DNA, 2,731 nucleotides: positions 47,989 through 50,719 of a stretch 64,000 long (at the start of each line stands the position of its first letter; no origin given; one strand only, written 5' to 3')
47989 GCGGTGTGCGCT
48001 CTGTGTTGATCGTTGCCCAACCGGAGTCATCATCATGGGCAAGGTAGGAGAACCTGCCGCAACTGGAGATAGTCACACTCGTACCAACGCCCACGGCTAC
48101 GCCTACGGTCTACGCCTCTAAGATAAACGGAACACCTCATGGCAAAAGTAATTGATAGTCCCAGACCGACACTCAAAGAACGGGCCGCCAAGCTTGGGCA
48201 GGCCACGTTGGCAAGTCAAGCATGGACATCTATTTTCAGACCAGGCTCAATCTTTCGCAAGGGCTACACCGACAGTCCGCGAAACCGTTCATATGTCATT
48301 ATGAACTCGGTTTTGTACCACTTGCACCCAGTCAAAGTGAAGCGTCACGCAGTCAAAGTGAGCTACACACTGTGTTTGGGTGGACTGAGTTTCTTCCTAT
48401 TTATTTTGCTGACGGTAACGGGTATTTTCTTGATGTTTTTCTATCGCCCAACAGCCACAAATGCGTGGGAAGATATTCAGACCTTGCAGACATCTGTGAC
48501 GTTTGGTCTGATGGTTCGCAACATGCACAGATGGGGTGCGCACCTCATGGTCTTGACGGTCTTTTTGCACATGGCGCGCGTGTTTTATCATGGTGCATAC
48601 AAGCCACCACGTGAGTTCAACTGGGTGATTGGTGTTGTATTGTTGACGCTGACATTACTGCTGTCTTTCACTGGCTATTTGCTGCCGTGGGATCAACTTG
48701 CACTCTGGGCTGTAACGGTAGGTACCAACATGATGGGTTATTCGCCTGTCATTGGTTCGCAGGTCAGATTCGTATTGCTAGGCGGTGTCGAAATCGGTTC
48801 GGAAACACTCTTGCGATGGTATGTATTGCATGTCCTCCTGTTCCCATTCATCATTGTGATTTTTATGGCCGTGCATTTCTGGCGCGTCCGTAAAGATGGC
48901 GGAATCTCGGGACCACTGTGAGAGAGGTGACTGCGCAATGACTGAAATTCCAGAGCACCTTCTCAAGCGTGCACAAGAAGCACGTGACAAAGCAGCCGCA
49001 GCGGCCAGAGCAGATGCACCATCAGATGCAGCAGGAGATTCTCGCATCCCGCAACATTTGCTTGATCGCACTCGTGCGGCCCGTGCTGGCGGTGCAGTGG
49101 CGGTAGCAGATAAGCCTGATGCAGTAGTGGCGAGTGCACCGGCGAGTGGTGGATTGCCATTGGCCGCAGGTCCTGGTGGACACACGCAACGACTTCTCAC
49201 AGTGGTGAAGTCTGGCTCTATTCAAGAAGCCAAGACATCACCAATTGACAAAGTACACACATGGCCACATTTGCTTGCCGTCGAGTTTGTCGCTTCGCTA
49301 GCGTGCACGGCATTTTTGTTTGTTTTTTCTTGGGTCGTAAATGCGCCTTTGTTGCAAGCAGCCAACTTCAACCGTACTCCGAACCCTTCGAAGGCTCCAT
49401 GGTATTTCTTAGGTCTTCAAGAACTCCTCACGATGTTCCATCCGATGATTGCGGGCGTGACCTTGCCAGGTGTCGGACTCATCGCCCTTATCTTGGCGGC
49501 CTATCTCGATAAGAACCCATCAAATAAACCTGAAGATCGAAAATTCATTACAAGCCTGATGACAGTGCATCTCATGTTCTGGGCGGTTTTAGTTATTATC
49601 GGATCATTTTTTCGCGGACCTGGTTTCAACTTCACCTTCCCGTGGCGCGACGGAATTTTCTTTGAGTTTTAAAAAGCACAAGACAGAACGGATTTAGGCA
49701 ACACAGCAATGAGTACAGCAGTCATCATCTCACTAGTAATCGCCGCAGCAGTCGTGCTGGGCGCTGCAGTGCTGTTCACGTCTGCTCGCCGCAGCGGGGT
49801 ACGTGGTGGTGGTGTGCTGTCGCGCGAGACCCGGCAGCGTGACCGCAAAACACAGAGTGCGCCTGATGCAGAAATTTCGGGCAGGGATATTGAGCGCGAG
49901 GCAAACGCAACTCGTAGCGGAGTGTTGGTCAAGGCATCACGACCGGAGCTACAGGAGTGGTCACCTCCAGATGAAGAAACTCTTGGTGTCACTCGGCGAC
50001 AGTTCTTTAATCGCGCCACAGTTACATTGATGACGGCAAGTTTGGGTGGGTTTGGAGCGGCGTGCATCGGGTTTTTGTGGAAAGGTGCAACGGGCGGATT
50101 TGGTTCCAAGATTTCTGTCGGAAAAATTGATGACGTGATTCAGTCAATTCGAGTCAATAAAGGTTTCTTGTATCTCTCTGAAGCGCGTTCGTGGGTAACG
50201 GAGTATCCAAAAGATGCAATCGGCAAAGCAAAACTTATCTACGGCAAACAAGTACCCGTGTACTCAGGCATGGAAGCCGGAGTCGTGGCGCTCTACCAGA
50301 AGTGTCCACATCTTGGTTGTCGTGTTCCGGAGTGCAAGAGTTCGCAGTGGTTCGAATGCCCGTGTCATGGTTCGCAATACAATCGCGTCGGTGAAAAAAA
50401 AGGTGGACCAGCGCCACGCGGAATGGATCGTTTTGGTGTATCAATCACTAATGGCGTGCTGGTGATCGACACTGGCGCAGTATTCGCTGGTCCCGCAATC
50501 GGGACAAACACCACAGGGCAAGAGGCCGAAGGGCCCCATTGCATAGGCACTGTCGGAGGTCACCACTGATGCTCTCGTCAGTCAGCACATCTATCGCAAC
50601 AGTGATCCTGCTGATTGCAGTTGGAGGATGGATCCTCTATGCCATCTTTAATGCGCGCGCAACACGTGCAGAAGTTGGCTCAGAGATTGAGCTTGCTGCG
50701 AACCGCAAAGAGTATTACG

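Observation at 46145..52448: Non-canonical Rieske/cytochrome b6-type module in an otherwise actinobacterial-looking genome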

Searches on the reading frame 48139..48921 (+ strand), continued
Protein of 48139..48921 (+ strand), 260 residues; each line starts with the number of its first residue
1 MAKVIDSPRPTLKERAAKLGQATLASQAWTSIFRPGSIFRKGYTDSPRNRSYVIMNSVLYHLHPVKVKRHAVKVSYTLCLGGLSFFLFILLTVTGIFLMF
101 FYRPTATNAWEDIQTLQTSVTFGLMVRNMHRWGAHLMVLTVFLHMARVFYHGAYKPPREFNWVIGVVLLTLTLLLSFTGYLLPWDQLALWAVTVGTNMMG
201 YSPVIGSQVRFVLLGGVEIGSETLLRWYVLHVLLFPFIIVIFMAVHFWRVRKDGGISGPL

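Call 63: find_homologous_proteins(query=L083:1431-3431:+, max_evalue=1e-20)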
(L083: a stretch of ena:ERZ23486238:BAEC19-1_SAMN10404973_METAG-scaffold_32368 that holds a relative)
Query L083:1431-3431:+ (666 aa): 7978 proteins with E <= 1e-20 among 8000 candidates; the best 120 are listed.
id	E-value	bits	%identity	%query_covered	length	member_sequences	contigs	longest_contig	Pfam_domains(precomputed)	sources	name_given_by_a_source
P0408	0.0e+0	1469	98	100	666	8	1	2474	PF01266.31,PF13450.13,PF14691.12,PF07992.21,PF00070.34,PF00037.33,PF13738.13,PF12838.13,PF01262.28,PF13237.12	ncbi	-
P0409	0.0e+0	1349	91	100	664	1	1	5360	PF01266.31,PF12797.13,PF13450.13,PF14691.12,PF07992.21,PF00070.34,PF00037.33,PF13738.13,PF12838.13,PF13237.12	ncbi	-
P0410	0.0e+0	1293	86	99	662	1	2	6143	PF01266.31,PF13450.13,PF14691.12,PF07992.21,PF00070.34,PF00037.33,PF13738.13,PF12838.13,PF13237.12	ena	-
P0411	0.0e+0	1204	81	98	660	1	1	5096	PF01266.31,PF13450.13,PF14691.12,PF07992.21,PF00070.34,PF00037.33,PF13738.13,PF12838.13,PF01262.28,PF13237.12,PF13187.12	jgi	jgi:formate dehydrogenase beta subunit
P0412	0.0e+0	1179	80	98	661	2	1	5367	PF13450.13,PF14691.12,PF07992.21,PF00070.34,PF00037.33,PF13738.13,PF13484.12,PF12838.13,PF01262.28,PF13237.12,PF13187.12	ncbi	-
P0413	0.0e+0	1160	78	99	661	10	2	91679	PF13450.13,PF07992.21,PF13484.12,PF12838.13,PF01946.24,PF01266.31,PF14691.12,PF00890.31,PF00037.33,PF13738.13,PF13237.12,PF13187.12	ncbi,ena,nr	ncbi:MAG: FAD-dependent oxidoreductase [Dehalococcoidales bacterium]|nr:FAD-dependent oxidoreductase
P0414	0.0e+0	1130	76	100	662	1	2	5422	PF01266.31,PF13450.13,PF14691.12,PF07992.21,PF12837.13,PF00070.34,PF00037.33,PF13738.13,PF12838.13,PF13237.12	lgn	-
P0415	0.0e+0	1127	76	98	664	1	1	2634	PF01946.24,PF12797.13,PF13450.13,PF14691.12,PF07992.21,PF00070.34,PF00037.33,PF13738.13,PF12838.13,PF01262.28,PF13237.12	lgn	-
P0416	0.0e+0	1117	73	100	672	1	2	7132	PF13450.13,PF07992.21,PF00070.34,PF13484.12,PF12838.13,PF01266.31,PF14691.12,PF00037.33,PF13738.13,PF01262.28,PF13237.12,PF13187.12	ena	-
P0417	0.0e+0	1115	75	100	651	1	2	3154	PF01266.31,PF13450.13,PF14691.12,PF00890.31,PF07992.21,PF00070.34,PF00037.33,PF13738.13,PF12838.13,PF01262.28,PF13237.12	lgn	-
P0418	0.0e+0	1099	74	98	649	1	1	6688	PF13450.13,PF07992.21,PF12837.13,PF00070.34,PF13484.12,PF12838.13,PF01266.31,PF14691.12,PF00890.31,PF00037.33,PF13738.13,PF01262.28,PF13237.12,PF13187.12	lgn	-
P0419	0.0e+0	1091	73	100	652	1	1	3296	PF13450.13,PF07992.21,PF12837.13,PF00070.34,PF13484.12,PF12838.13,PF01266.31,PF14691.12,PF00037.33,PF13738.13,PF01262.28,PF13237.12,PF13187.12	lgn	-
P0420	0.0e+0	1085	72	100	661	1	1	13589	PF13450.13,PF14691.12,PF07992.21,PF12837.13,PF00070.34,PF00037.33,PF13738.13,PF12838.13,PF01262.28,PF13237.12,PF13187.12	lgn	-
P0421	0.0e+0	1072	73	98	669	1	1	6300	PF13450.13,PF07992.21,PF00070.34,PF12838.13,PF01266.31,PF14691.12,PF00890.31,PF00037.33,PF13738.13,PF01262.28,PF13237.12,PF13187.12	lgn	-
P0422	0.0e+0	1052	72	99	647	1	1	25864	PF13450.13,PF07992.21,PF12837.13,PF00070.34,PF13484.12,PF12838.13,PF01266.31,PF12797.13,PF14691.12,PF00037.33,PF13738.13,PF01262.28,PF13237.12,PF13187.12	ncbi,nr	ncbi:MAG: FAD-dependent oxidoreductase [Chloroflexi bacterium]|nr:FAD-dependent oxidoreductase [Chlo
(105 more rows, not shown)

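Call 64: find_encoding_contigs(protein=P0131, flank=6000, max_places=1)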
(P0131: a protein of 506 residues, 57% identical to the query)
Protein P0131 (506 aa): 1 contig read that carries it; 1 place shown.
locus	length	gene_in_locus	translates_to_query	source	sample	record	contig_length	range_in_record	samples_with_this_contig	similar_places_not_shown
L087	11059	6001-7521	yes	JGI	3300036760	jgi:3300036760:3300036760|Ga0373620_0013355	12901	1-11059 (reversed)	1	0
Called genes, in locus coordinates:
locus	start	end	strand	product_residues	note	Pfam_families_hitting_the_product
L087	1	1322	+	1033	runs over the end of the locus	PF02687:FtsX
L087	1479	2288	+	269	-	PF00881:Nitroreductase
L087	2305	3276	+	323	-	PF01144:CoA_trans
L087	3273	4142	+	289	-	PF01144:CoA_trans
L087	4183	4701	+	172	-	PF13527:Acetyltransf_9, PF00583:Acetyltransf_1, PF13508:Acetyltransf_7 (weak)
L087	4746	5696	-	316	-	PF04972:BON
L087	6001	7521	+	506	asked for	PF00033:Cytochrome_B, PF14358:DUF4405 (weak), PF13631:Cytochrom_B_N_2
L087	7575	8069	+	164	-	PF00355:Rieske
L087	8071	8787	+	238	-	PF00034:Cytochrom_C (weak), PF13442:Cytochrome_CBB3 (weak), PF13473:Cupredoxin_1 (weak)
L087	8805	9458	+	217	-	PF09459:EB_dh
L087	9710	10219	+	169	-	-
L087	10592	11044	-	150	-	PF02803:Thiolase_C, PF22691:Thiolase_C_1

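Call 65: find_encoding_contigs(protein=P0240, flank=6000, max_places=1)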
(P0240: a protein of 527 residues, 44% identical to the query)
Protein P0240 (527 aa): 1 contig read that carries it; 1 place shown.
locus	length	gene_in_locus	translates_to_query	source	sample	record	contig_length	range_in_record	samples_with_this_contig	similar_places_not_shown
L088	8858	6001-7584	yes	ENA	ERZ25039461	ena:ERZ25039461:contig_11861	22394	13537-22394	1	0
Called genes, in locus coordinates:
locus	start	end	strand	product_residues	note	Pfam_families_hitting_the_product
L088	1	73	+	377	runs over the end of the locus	PF01208:URO-D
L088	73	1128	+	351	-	PF01565:FAD_binding_4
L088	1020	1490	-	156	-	-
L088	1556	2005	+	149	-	PF01565:FAD_binding_4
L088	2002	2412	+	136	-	-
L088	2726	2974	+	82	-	-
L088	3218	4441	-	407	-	-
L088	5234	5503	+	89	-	-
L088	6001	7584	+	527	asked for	PF00355:Rieske, PF00033:Cytochrome_B, PF14358:DUF4405 (weak), PF13631:Cytochrom_B_N_2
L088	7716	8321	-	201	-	-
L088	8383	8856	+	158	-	?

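Call 66: find_encoding_contigs(protein=P0407, flank=6000, max_places=1)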
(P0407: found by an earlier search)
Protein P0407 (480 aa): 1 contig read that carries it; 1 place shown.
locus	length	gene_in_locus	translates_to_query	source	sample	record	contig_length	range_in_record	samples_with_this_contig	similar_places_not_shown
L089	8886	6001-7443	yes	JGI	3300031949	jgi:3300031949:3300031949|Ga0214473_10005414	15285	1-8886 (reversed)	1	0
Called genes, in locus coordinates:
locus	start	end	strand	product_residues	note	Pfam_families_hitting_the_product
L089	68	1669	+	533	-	PF00996:GDI (faint), PF01266:DAO (faint), PF01946:Thi4 (weak), PF12831:FAD_oxidored (weak), PF13450:NAD_binding_8 (weak), PF01593:Amino_oxidase (weak)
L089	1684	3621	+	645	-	-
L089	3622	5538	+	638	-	PF03264:Cytochrom_NNT (faint)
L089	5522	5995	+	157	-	PF00355:Rieske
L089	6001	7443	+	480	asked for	PF01292:Ni_hydr_CYTB (weak), PF00033:Cytochrome_B, PF13631:Cytochrom_B_N_2, PF00032:Cytochrom_B_C (weak)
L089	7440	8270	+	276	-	PF14522:Cytochrome_C7 (faint), PF00034:Cytochrom_C (weak)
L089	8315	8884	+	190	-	?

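Call 83: predict_structure(alignment_id=A5)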
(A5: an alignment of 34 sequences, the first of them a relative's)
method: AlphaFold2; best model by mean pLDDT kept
length: 377 residues; sequences in the alignment: 34
mean_pLDDT: 50.2   pTM: 0.29
mean pLDDT of the five models: 50.2, 49.1, 48.8, 48.1, 45.1
residues with pLDDT >= 90: 0; 70-90: 17; 50-70: 144; < 50: 216
segments of 3 or more residues with pLDDT < 50: 1-63, 65-67, 69-122, 151-166, 179-195, 217-221, 230-236, 269-271, 294-299, 301-324, 329-331, 372-377
pLDDT, mean of each block of 10 residues (from residue 1): 37 37 38 32 35 39 47 45 43 41 42 38 67 73 58 45 49 55 42 52 63 52 50 47 57 65 58 55 63 49 47 41 48 57 62 69 64 44
secondary structure, 60 per line:
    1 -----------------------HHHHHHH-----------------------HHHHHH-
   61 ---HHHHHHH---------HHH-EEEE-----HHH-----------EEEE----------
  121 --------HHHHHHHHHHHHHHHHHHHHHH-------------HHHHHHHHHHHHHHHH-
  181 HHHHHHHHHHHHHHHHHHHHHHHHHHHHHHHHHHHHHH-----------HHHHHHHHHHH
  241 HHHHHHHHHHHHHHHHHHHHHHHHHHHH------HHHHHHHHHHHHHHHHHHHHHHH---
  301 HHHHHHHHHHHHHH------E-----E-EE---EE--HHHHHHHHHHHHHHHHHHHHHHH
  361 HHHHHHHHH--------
elements in order: H24-30 H54-59 H64-70 E84-87 E107-110 H129-150 H164-179 H181-218 H230-268 H275-297 H301-314 H338-369

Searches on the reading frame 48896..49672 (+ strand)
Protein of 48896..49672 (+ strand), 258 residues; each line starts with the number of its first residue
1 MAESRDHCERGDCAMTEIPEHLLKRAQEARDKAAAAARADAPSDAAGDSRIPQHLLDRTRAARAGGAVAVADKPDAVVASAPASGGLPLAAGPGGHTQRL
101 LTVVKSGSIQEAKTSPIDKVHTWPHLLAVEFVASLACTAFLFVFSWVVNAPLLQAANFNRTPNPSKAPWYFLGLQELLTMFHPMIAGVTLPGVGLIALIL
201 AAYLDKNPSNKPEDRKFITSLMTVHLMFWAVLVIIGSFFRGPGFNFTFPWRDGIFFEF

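Call 3: search_protein_families(library=pfam, proteins=[window:48896-49672:+], max_evalue=0.01)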
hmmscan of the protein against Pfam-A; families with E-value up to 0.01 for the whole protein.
window:48896-49672:+ (258 aa): 1 family
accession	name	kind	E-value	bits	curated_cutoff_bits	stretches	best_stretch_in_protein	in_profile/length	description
PF00032.22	Cytochrom_B_C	-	6.5e-06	26.8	20.7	1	156-237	2-83/102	Cytochrome b(C-terminal)/b6/petD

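Call 4: search_protein_families(library=ncbifam, proteins=[window:48896-49672:+], max_evalue=0.01)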
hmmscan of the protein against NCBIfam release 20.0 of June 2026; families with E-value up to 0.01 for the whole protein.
window:48896-49672:+ (258 aa): 1 family
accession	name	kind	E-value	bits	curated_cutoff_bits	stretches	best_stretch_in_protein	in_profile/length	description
NF040970.1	memb_ExtQ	equivalog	1.4e-14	54.5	150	1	121-249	3-133/134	selenite/tellurite reduction operon b-type cytochrome membrane protein ExtQ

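Call 46: search_protein_families(library=pfam, proteins=[window:48896-49672:+], max_evalue=10)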
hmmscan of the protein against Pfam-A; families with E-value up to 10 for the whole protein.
window:48896-49672:+ (258 aa): 3 families
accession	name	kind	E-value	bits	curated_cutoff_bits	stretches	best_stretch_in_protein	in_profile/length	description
PF00032.22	Cytochrom_B_C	-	6.5e-06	26.8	20.7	1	156-237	2-83/102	Cytochrome b(C-terminal)/b6/petD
PF00003.28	7tm_3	-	0.057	13.5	33.5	1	187-236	171-218/251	7 transmembrane sweet-taste receptor of 3 GCPR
PF08592.16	Anthrone_oxy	-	0.069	13.8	27.3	1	131-155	39-64/106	Anthrone oxygenase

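Call 53: search_solved_structures(query=window:48896-49672:+, max_evalue=0.1, show_alignments=1)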
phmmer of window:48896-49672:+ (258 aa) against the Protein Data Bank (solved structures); distinct sequences matched with E-value up to 0.1: 1.
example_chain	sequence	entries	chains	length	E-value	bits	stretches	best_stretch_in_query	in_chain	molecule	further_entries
8smr_I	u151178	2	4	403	0.0083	19.1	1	128-237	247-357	Cytochrome b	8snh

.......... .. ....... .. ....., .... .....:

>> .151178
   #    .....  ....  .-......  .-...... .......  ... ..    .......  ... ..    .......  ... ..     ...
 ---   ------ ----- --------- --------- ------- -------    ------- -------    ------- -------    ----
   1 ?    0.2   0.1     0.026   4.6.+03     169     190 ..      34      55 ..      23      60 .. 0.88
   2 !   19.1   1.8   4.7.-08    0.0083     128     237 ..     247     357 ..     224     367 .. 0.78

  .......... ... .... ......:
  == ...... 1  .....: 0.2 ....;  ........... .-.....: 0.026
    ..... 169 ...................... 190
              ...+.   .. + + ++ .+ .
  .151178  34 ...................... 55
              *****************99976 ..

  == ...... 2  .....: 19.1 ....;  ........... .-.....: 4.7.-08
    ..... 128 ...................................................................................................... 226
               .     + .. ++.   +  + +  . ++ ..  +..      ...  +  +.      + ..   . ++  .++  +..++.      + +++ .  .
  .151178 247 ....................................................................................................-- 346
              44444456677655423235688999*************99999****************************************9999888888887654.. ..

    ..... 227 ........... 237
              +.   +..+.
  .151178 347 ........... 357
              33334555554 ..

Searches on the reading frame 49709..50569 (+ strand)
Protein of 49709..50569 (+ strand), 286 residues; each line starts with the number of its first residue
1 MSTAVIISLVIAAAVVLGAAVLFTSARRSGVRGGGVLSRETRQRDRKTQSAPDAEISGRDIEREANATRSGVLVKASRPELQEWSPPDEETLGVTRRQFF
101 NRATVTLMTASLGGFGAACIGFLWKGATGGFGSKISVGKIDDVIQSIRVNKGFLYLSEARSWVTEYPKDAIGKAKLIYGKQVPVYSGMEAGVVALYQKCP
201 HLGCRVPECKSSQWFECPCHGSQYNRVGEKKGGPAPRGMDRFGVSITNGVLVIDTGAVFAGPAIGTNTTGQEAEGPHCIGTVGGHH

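Call 3: search_protein_families(library=pfam, proteins=[window:49709-50569:+], max_evalue=0.01)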
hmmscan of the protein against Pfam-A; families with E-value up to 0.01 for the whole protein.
window:49709-50569:+ (286 aa): 1 family
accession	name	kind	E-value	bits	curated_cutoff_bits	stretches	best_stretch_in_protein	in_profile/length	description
PF00355.32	Rieske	-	4.8e-11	42.9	20.3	1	175-239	19-84/88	Rieske [2Fe-2S] domain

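Call 4: search_protein_families(library=ncbifam, proteins=[window:49709-50569:+], max_evalue=0.01)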
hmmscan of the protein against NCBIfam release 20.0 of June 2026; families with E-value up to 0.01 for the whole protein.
window:49709-50569:+ (286 aa): 5 families
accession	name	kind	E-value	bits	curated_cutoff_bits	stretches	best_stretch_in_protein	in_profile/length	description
NF010001.0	PRK13474.1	subfamily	1.4e-14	53.8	154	1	94-253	12-161/178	cytochrome b6-f complex iron-sulfur subunit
NF045928.1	Cytb6fFeSPetC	equivalog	2.2e-14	53.2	250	1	191-249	100-158/179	cytochrome b6-f complex iron-sulfur subunit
TIGR01416.1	Rieske_proteo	equivalog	3.4e-10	40.2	97.4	1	185-239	102-160/176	ubiquinol-cytochrome c reductase iron-sulfur subunit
TIGR02694.1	arsenite_ox_S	equivalog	1e-05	25.4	95.65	1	165-225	24-84/129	arsenate reductase (azurin) small subunit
NF050121.1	bc1_QcrA_actin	exception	0.0037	16.8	275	1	191-247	239-298/319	cytochrome bc1 complex Rieske iron-sulfur subunit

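Call 52: search_solved_structures(query=window:49709-50569:+, max_evalue=0.001, show_alignments=1)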
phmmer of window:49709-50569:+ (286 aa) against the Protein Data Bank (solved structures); distinct sequences matched with E-value up to 0.001: 68 (the best 60 are shown).
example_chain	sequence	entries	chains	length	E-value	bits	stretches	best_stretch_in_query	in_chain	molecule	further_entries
9rk4_A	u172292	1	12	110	1.5e-13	53.8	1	171-257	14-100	Similar to the Rieske Protein II of bc1 complex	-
7zxy_D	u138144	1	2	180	1.7e-11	47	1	87-249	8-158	Cytochrome b6-f complex iron-sulfur subunit 2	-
7r0w_D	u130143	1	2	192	2.1e-11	46.7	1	87-249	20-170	Rieske domain, PetC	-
9rk3_A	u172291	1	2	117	8.2e-11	44.8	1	193-261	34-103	Similar to Rieske 2Fe-2S iron sulfur protein (Cytochrome b6-F complex)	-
2zt9_D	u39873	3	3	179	1.9e-10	43.6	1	96-252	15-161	Cytochrome b6-f complex iron-sulfur subunit 1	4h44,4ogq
1q90_C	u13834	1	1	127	7.2e-10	41.7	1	195-242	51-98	Cytochrome B6-F complex iron-sulfur subunit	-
1rfs_A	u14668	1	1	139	2e-09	40.3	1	192-251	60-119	RIESKE PROTEIN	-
3azc_A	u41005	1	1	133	2.9e-09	39.7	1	194-248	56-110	Cytochrome b6-f complex iron-sulfur subunit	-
6rqf_L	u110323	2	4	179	3.2e-09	39.6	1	192-251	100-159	Cytochrome b6-f complex iron-sulfur subunit, chloroplastic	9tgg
8hn2_A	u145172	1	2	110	6e-09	38.7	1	190-256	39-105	Cytochrome b6-f complex iron-sulfur subunit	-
7qrm_D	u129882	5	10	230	7.4e-09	38.4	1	192-251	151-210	Cytochrome b6-f complex iron-sulfur subunit, chloroplastic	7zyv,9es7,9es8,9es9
2e74_D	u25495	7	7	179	7.9e-09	38.3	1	195-243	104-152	Cytochrome b6-f complex iron-sulfur subunit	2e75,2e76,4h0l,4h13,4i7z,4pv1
1vf5_D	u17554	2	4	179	1e-08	37.9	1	195-243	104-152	RIESKE IRON-SULFUR PROTEIN | Cytochrome b6-f complex iron-sulfur subunit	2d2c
29xz_A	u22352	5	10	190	3.6e-08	36.1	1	180-240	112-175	Ubiquinol-cytochrome c reductase iron-sulfur subunit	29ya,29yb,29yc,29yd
1zrt_E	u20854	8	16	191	3.6e-08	36.1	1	180-240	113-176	Ubiquinol-cytochrome c reductase iron-sulfur subunit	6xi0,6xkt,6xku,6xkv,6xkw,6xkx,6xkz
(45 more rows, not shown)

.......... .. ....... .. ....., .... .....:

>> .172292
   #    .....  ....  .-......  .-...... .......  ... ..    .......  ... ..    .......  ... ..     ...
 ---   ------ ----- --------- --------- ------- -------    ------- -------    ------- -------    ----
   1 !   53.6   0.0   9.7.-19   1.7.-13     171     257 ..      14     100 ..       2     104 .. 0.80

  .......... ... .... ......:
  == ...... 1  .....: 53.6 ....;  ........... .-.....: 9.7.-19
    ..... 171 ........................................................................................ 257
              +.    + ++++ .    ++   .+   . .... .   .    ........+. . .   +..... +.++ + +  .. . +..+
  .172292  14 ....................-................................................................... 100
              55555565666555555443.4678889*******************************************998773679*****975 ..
